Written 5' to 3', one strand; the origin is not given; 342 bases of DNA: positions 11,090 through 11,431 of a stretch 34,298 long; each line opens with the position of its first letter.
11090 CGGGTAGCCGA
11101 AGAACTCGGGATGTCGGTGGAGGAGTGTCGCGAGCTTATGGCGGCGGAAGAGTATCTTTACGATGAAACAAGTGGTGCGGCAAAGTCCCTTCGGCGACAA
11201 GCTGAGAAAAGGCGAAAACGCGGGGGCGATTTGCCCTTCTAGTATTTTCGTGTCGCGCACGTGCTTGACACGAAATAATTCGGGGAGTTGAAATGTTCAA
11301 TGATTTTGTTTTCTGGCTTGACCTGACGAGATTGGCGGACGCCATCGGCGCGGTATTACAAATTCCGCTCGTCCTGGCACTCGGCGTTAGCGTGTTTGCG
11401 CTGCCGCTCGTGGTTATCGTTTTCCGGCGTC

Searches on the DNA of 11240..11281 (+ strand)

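Call 109: build_rna_model(alignment_id=A6, structure=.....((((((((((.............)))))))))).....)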
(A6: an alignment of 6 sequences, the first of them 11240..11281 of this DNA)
Model R1 built from alignment A6 (6 sequences, 43 columns); structure: as given.
model positions 42; base pairs 10; branch points 0; effective number of sequences 6; information 0.898 bits per position. Calibrated on 0.2 Mb of random sequence (short: E-values are rough).
structure used (alignment columns):
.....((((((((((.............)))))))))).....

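Call 110: search_with_rna_model(model_id=R1, sources=[window, L003, L004, L005, L006, L007, L008, L009, L010, L012, L013, L016, L017, L021, L023, L029, L030, L032, L033, L037, L041, L044, L052, L053, L055, L062, L137, L144, L152, L162, L163, L164, L165, L166, L167, L168, L169, L170, L171, L143, L140, L151], max_evalue=1)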
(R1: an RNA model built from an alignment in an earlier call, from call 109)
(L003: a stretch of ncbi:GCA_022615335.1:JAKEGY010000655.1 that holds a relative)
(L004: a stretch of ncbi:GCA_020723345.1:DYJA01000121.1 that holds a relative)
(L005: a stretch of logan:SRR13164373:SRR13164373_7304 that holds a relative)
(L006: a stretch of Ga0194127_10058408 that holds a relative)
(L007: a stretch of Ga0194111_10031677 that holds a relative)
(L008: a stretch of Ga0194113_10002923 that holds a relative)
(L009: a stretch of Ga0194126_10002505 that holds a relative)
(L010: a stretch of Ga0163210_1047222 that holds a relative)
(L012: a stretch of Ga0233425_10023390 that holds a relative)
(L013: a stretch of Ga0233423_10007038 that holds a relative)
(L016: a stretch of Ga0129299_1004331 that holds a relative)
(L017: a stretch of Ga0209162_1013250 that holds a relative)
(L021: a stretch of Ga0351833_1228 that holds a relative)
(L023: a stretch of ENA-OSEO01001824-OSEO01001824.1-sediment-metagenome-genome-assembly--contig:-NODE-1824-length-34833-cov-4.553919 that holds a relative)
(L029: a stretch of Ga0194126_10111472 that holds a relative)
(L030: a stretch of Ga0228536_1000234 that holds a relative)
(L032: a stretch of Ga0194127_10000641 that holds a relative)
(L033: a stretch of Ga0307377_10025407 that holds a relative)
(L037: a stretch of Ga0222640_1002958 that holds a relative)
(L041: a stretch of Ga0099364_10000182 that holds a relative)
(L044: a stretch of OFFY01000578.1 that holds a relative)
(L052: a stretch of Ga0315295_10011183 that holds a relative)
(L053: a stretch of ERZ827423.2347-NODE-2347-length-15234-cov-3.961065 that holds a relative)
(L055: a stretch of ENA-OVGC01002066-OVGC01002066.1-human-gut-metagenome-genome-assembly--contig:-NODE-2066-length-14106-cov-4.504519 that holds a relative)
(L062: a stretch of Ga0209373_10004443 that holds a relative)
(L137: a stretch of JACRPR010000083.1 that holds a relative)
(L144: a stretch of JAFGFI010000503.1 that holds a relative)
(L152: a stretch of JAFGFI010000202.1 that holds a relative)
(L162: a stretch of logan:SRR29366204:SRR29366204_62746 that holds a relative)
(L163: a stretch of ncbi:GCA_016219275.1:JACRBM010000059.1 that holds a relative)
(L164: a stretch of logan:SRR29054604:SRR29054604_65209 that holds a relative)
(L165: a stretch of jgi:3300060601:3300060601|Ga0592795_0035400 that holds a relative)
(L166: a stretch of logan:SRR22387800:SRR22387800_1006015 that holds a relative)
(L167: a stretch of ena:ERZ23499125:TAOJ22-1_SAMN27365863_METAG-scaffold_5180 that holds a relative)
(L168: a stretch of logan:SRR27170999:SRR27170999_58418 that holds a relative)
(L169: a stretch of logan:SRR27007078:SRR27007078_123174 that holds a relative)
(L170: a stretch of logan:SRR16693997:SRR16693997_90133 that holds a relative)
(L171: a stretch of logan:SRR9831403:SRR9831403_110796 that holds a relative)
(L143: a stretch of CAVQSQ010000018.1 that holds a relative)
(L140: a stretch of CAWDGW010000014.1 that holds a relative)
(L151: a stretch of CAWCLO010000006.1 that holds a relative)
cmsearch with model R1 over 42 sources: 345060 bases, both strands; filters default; matches with E-value up to 1: 26.
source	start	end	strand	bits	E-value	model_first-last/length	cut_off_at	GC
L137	4874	4916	+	50.7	1.5e-12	1-42/42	no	0.44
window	11240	11281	+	50.5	1.7e-12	1-42/42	no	0.43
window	12013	12054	+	47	2.3e-11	1-42/42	no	0.45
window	16074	16114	-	45.5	7e-11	1-42/42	no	0.54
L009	4833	4875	-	41.4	1.5e-09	1-42/42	no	0.49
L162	7985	8025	-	39.1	8.5e-09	1-42/42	no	0.56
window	16073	16114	+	35.9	9e-08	1-42/42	no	0.55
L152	4486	4528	-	35.4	1.3e-07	1-42/42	no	0.44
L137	4875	4916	-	32.9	8.1e-07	1-42/42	no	0.45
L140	6975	7016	-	32.8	8.8e-07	1-42/42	no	0.52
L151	37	78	+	32.8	8.8e-07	1-42/42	no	0.52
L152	4486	4528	+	32.6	1e-06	1-42/42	no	0.44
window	11240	11281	-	29.9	7.3e-06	1-42/42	no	0.43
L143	4934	4973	+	29.7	8.9e-06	1-42/42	no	0.55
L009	4838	4872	+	29.4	1.1e-05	6-39/42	no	0.46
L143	4935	4974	-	29.2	1.3e-05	1-42/42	no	0.55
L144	1690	1732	-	27.1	6.2e-05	1-42/42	no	0.44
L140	6975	7016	+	24.5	0.00043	1-42/42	no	0.52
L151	37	78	-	24.5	0.00043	1-42/42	no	0.52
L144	1690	1731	+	23.8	0.00068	1-42/42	no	0.43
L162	7991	8019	+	15.9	0.25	7-36/42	no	0.52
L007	700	785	+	14.9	0.54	1-42/42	no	0.58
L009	4087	4130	+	14.2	0.9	1-42/42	no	0.45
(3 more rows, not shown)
